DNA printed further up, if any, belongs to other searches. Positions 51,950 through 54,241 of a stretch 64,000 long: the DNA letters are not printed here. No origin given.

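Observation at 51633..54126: Lower-GC 2.5-kb insert with a methyltransferase-(pseudo)kinase fusion splits a BMP-type ABC transporter operon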

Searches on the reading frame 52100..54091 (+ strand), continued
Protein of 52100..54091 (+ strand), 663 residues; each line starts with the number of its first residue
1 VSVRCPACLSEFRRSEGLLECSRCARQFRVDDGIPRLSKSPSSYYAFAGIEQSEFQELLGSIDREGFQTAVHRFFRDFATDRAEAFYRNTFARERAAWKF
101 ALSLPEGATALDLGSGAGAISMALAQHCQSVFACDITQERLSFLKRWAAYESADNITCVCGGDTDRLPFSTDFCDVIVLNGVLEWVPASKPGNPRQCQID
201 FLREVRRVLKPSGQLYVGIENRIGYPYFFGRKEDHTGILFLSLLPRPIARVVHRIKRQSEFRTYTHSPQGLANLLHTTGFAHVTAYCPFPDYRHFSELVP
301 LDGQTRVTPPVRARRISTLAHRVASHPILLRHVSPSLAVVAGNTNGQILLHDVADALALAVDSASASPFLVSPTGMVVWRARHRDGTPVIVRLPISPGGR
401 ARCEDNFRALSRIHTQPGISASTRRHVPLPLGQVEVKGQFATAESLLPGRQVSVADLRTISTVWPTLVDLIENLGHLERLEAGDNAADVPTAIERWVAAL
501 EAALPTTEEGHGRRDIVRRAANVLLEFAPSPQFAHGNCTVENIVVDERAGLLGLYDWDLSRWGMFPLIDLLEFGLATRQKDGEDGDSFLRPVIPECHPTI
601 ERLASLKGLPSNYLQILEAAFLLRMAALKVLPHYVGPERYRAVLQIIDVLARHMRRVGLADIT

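Call 10: find_encoding_contigs(protein=P0004, flank=10000, max_places=3)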
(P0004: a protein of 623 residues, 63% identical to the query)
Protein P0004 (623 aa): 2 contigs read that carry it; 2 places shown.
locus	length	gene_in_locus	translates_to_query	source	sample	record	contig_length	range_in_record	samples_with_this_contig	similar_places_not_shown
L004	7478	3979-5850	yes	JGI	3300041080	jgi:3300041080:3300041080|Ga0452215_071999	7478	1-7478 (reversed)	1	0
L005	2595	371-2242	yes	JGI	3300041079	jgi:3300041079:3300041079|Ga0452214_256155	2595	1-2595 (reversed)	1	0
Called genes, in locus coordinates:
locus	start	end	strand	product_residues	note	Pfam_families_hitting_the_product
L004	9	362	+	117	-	PF13430:DUF4112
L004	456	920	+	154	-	PF01553:Acyltransferase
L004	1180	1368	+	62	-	-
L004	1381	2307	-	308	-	PF02653:BPD_transp_2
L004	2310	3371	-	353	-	PF02653:BPD_transp_2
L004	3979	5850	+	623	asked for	PF13489:Methyltransf_23, PF05175:MTS (weak), PF13847:Methyltransf_31, PF08241:Methyltransf_11, PF08242:Methyltransf_12, PF13649:Methyltransf_25, PF01636:APH (weak)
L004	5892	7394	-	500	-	PF00005:ABC_tran, PF13304:AAA_21 (faint)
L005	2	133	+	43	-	?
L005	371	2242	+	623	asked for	PF13489:Methyltransf_23, PF05175:MTS (weak), PF13847:Methyltransf_31, PF08241:Methyltransf_11, PF08242:Methyltransf_12, PF13649:Methyltransf_25, PF01636:APH (weak)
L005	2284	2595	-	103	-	?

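Call 14: find_encoding_contigs(protein=P0008, flank=10000, max_places=1)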
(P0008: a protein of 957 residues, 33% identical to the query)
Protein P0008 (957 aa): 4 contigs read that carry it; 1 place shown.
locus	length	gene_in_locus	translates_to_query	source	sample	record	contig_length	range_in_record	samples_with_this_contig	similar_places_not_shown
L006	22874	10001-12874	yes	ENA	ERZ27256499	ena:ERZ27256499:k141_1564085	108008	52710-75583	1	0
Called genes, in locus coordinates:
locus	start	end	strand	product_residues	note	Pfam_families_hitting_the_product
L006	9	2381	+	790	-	PF00690:Cation_ATPase_N, PF00122:E1-E2_ATPase, PF00702:Hydrolase, PF08282:Hydrolase_3 (faint)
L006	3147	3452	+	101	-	PF04845:PurA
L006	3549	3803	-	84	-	PF00076:RRM_1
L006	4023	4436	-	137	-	PF13470:PIN_3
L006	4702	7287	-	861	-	PF02239:Cytochrom_D1 (faint), PF08450:SGL (faint), PF22494:choice_anch_I (faint), PF10282:Lactonase (weak), PF21783:YNCE (weak), PF25174:Beta-prop_THOC3 (weak), PF04185:Phosphoesterase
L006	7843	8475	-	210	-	PF07021:MetW (weak), PF13847:Methyltransf_31, PF08241:Methyltransf_11, PF13649:Methyltransf_25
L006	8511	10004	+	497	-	PF01943:Polysacc_synt, PF13440:Polysacc_synt_3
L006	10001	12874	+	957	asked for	PF01209:Ubie_methyltran, PF13489:Methyltransf_23, PF08241:Methyltransf_11, PF08242:Methyltransf_12, PF13649:Methyltransf_25, PF13847:Methyltransf_31, PF01636:APH, PF13489:Methyltransf_23, +4 more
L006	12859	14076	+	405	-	PF01757:Acyl_transf_3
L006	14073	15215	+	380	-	PF13439:Glyco_transf_4, PF13579:Glyco_trans_4_4, PF00534:Glycos_transf_1, PF13692:Glyco_trans_1_4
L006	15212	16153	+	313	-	PF00535:Glycos_transf_2, PF10111:Glyco_tranf_2_2, PF13641:Glyco_tranf_2_3, PF13506:Glyco_transf_21 (faint), PF13632:Glyco_trans_2_3 (weak)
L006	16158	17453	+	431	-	PF04932:Wzy_C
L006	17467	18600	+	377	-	PF03062:MBOAT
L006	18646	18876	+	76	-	-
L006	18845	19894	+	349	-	-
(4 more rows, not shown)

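Call 15: find_encoding_contigs(protein=P0012, flank=10000, max_places=1)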
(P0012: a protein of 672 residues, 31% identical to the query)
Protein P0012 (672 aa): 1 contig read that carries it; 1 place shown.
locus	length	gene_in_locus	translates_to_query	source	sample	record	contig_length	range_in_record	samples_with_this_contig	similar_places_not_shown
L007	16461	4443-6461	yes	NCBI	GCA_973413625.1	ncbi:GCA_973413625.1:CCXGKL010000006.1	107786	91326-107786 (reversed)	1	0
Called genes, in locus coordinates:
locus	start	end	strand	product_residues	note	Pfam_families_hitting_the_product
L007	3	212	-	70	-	?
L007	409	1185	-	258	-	PF01479:S4, PF00849:PseudoU_synth_2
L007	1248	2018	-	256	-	PF00005:ABC_tran, PF13304:AAA_21 (weak)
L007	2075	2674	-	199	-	PF12804:NTP_transf_3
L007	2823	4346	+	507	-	PF01554:MatE (faint), PF13440:Polysacc_synt_3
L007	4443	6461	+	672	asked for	PF13489:Methyltransf_23, PF05175:MTS (weak), PF13847:Methyltransf_31, PF08241:Methyltransf_11, PF08242:Methyltransf_12, PF13649:Methyltransf_25, PF01636:APH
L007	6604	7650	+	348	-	PF01408:GFO_IDH_MocA, PF22725:GFO_IDH_MocA_C3 (weak), PF02894:GFO_IDH_MocA_C (weak)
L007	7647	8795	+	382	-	PF01073:3Beta_HSD, PF01370:Epimerase, PF04321:RmlD_sub_bind, PF05368:NmrA, PF13460:NAD_binding_10, PF07993:NAD_binding_4, PF16363:GDP_Man_Dehyd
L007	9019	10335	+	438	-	PF05697:Trigger_N, PF05698:Trigger_C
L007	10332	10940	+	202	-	PF00574:CLP_protease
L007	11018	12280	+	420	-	PF06689:zf-C4_ClpX, PF00493:MCM (weak), PF05496:RuvB_N (weak), PF00004:AAA, PF07724:AAA_2, PF07728:AAA_5 (weak), PF13401:AAA_22 (faint), PF10431:ClpB_D2-small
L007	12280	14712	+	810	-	PF02190:LON_substr_bdg, PF07728:AAA_5 (faint), PF00004:AAA, PF22667:Lon_lid, PF05362:Lon_C, PF13541:ChlI (weak)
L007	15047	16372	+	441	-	PF07498:Rho_N, PF07497:Rho_RNA_bind, PF00006:ATP-synt_ab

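Call 16: find_encoding_contigs(protein=P0019, flank=10000, max_places=1)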
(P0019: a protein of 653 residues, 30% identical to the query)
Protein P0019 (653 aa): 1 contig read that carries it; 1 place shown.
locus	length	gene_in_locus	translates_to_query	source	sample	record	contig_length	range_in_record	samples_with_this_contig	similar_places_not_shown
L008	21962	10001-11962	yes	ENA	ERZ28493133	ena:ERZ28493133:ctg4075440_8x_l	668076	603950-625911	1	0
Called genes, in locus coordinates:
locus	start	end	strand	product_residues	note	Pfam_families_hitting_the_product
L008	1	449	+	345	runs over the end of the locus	PF01841:Transglut_core (weak)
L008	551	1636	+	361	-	PF13439:Glyco_transf_4, PF13579:Glyco_trans_4_4, PF20706:GT4-conflict (weak), PF00534:Glycos_transf_1, PF13692:Glyco_trans_1_4, PF13524:Glyco_trans_1_2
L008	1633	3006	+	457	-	PF27533:CapK_C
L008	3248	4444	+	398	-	-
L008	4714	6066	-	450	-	PF19358:DUF5935, PF04932:Wzy_C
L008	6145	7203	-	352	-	PF01522:Polysacc_deac_1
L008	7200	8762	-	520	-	PF13537:GATase_7, PF00733:Asn_synthase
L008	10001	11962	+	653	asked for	PF01209:Ubie_methyltran (faint), PF13489:Methyltransf_23, PF08241:Methyltransf_11, PF08242:Methyltransf_12, PF13649:Methyltransf_25, PF13847:Methyltransf_31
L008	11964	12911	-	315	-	-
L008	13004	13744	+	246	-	PF01209:Ubie_methyltran, PF13489:Methyltransf_23, PF13847:Methyltransf_31, PF08241:Methyltransf_11, PF08242:Methyltransf_12, PF13649:Methyltransf_25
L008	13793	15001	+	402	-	-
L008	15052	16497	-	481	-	PF01943:Polysacc_synt, PF13440:Polysacc_synt_3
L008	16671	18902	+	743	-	PF16889:Hepar_II_III_N, PF07940:Hepar_II_III_C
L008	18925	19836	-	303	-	PF01636:APH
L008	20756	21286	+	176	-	PF07719:TPR_2 (faint), PF00515:TPR_1 (faint)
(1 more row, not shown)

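Call 17: find_encoding_contigs(protein=P0001, flank=10000, max_places=2)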
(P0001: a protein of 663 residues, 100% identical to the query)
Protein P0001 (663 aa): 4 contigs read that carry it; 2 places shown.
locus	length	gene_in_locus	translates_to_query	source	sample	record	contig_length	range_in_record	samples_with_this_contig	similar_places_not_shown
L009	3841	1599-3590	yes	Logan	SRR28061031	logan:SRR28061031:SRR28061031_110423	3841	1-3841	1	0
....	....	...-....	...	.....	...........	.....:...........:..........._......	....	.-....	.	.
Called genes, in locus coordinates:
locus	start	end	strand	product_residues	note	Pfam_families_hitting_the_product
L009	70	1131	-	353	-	PF02653:BPD_transp_2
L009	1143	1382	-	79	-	-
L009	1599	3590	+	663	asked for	PF01209:Ubie_methyltran (weak), PF13489:Methyltransf_23 (faint), PF13847:Methyltransf_31, PF08241:Methyltransf_11, PF08242:Methyltransf_12, PF13649:Methyltransf_25, PF01636:APH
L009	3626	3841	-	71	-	?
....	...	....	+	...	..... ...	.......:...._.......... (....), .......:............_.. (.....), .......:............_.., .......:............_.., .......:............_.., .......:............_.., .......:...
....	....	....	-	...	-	?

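Call 21: predict_structure(alignment_id=A1)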
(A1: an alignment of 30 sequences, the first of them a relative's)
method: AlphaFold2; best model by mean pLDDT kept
length: 663 residues; sequences in the alignment: 30
mean_pLDDT: 89.5   pTM: 0.89
mean pLDDT of the five models: 89.5, 87.0, 86.6, 86.3, 84.4
residues with pLDDT >= 90: 424; 70-90: 206; 50-70: 24; < 50: 9
segments of 3 or more residues with pLDDT < 50: 313-316, 482-485
pLDDT, mean of each block of 10 residues (from residue 1): 91 92 95 92 81 94 94 88 90 87 90 94 92 95 96 96 93 96 87 91 97 94 87 86 89 91 81 95 92 87 83 58 84 92 83 92 79 89 93 91 94 93 96 91 94 89 96 85 65 93 87 95 94 93 94 95 93 79 67 93 96 96 92 82 92 90 72
secondary structure, 60 per line:
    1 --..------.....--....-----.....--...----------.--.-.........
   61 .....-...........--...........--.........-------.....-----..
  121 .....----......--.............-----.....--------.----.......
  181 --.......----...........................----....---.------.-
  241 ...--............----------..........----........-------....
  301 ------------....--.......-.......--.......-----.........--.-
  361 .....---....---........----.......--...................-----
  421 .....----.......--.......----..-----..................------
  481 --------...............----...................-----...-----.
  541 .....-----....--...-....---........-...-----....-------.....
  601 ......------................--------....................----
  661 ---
elements in order: E11-15 E18-21 E27-31 E34-36 H52-65 H67-77 H80-90 H93-101 E109-113 H119-125 E130-135 H138-150 E156-160 E174-180 H183-189 H194-208 E209-220 H225-228 H246-257 H268-277 E282-289 E297-300 H313-316 H319-325 H327-333 E336-342 H348-356 H361-365 E369-372 E376-383 E388-394 H397-415 H421-425 E430-436 E439-445 H457-474 H489-503 H508-526 E532-534 E543-545 E551-554 E561-564 H568-575 H585-588 H596-606 H613-628 H637-656

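Call 24: fold_search(model_id=the predicted structure, library=pdb)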
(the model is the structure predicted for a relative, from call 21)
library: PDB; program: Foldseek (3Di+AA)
matches with E <= 10: 1984; with E <= 0.001: 1061
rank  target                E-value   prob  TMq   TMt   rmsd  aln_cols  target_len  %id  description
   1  6f5z_A                1.1e-09  1.00  0.25  0.64   6.8       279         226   18  Complex between the Haloferax volcanii Trm112 methyltransferase activator and the Hvo_0019 putative methyltransferase (released 2018-07-11)
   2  6f5z_B                2.1e-09  1.00  0.24  0.62   7.7       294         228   16  Complex between the Haloferax volcanii Trm112 methyltransferase activator and the Hvo_0019 putative methyltransferase (released 2018-07-11)
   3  4azt                  2.3e-09  1.00  0.18  0.26  20.2       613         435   10  Co-crystal structure of WbdD and kinase inhibitor LY294002. (released 2012-09-26)
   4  4uw0                  3.5e-09  1.00  0.20  0.25  20.2       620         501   13  Low resolution structure of WbdD with C-terminal bundle ordered to residue 505 (released 2014-08-27)
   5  4ax8                  5.6e-09  1.00  0.18  0.26  21.4       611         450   12  Medium resolution structure of the bifunctional kinase- methyltransferase WbdD (released 2012-10-03)
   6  4azs                  1.4e-08  1.00  0.18  0.26  20.9       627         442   11  High resolution (2.2 A) crystal structure of WbdD. (released 2012-09-26)
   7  1vlm_B                2.2e-08  1.00  0.23  0.65   7.7       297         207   14  Crystal structure of SAM-dependent methyltransferase, possible histamine N-methyltransferase (TM1293) from Thermotoga  (released 2004-08-24)
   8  1xxl_A                2.2e-08  1.00  0.21  0.55   9.3       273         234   15  The crystal structure of YcgJ protein from Bacillus subitilis at 2.1 A resolution (released 2004-11-23)
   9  5wp5_B                2.4e-08  1.00  0.25  0.34  11.3       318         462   14  Arabidopsis thaliana phosphoethanolamine N-methyltransferase 2 (AtPMT2) in complex with SAH (released 2017-11-15)
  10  5wp5_A                3.1e-08  1.00  0.25  0.34  11.3       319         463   14  Arabidopsis thaliana phosphoethanolamine N-methyltransferase 2 (AtPMT2) in complex with SAH (released 2017-11-15)
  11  1vl5_A                3.3e-08  1.00  0.23  0.60   8.9       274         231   15  CRYSTAL STRUCTURE OF A PUTATIVE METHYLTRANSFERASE (BH2331) FROM BACILLUS HALODURANS C-125 AT 1.95 A RESOLUTION (released 2004-08-17)
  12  4ine_A                3.4e-08  1.00  0.25  0.36  10.6       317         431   14  Crystal structure of N-methyl transferase (PMT-2) from Caenorhabditis elegant complexed with S-adenosyl homocysteine a (released 2014-01-15)
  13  8zc8_A                3.4e-08  1.00  0.23  0.51   9.9       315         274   16  The structure of MitM and mitomycin A with SAH in mitomycin (released 2024-11-27)
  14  1vlm_A                3.6e-08  1.00  0.23  0.66   7.8       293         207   15  Crystal structure of SAM-dependent methyltransferase, possible histamine N-methyltransferase (TM1293) from Thermotoga  (released 2004-08-24)
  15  4kri_B                3.8e-08  1.00  0.24  0.36  10.2       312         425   14  Haemonchus contortus Phospholethanolamine N-methyltransferase 2 in complex with phosphomonomethylethanolamine and S-ad (released 2013-09-25)
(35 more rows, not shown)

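Call 37: find_encoding_contigs(protein=P0003, flank=10000, max_places=2)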
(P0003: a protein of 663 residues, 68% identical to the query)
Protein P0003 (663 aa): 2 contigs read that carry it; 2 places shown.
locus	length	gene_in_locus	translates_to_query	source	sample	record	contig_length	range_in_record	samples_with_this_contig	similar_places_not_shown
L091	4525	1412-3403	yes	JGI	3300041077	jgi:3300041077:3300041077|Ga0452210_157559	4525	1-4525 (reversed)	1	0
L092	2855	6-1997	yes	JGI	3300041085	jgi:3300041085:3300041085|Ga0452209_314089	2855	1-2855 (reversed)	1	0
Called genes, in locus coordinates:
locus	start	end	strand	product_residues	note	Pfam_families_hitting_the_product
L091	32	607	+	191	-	-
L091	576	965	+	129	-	-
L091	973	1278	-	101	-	-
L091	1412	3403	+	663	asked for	PF13489:Methyltransf_23, PF01209:Ubie_methyltran (faint), PF05175:MTS (weak), PF13847:Methyltransf_31, PF08241:Methyltransf_11, PF08242:Methyltransf_12, PF13649:Methyltransf_25, PF01636:APH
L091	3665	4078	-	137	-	-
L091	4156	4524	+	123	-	?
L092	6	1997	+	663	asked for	PF13489:Methyltransf_23, PF01209:Ubie_methyltran (faint), PF05175:MTS (weak), PF13847:Methyltransf_31, PF08241:Methyltransf_11, PF08242:Methyltransf_12, PF13649:Methyltransf_25, PF01636:APH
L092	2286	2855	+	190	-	?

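Call 56: find_encoding_contigs(protein=P0014, flank=8000, max_places=1)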
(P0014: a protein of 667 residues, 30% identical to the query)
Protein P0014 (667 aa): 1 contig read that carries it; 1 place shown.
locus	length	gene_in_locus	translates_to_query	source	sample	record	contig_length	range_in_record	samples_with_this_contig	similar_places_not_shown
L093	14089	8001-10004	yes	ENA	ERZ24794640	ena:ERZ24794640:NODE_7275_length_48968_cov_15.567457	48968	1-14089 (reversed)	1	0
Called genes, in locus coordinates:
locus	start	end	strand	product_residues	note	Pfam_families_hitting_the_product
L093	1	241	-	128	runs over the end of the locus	PF03965:Penicillinase_R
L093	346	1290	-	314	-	PF01073:3Beta_HSD, PF01370:Epimerase, PF02719:Polysacc_synt_2 (faint), PF04321:RmlD_sub_bind (faint), PF16363:GDP_Man_Dehyd, PF07993:NAD_binding_4 (weak)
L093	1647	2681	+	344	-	PF04892:VanZ-LLP1 (weak), PF00072:Response_reg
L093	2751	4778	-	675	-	PF12715:Abhydrolase_7, PF05448:AXE1, PF02129:Peptidase_S15, PF22244:GCE_fung (faint), PF00326:Peptidase_S9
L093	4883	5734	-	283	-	PF01040:UbiA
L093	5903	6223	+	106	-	PF02311:AraC_binding (weak), PF07883:Cupin_2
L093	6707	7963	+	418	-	PF13439:Glyco_transf_4, PF13579:Glyco_trans_4_4, PF20706:GT4-conflict, PF00534:Glycos_transf_1, PF13692:Glyco_trans_1_4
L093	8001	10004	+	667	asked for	PF01209:Ubie_methyltran (weak), PF02353:CMAS (weak), PF13489:Methyltransf_23, PF08241:Methyltransf_11, PF08242:Methyltransf_12, PF13649:Methyltransf_25, PF13847:Methyltransf_31, PF01636:APH, +1 more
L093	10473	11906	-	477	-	PF00795:CN_hydrolase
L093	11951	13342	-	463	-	PF02447:GntP_permease, PF03600:CitMHS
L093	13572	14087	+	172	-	?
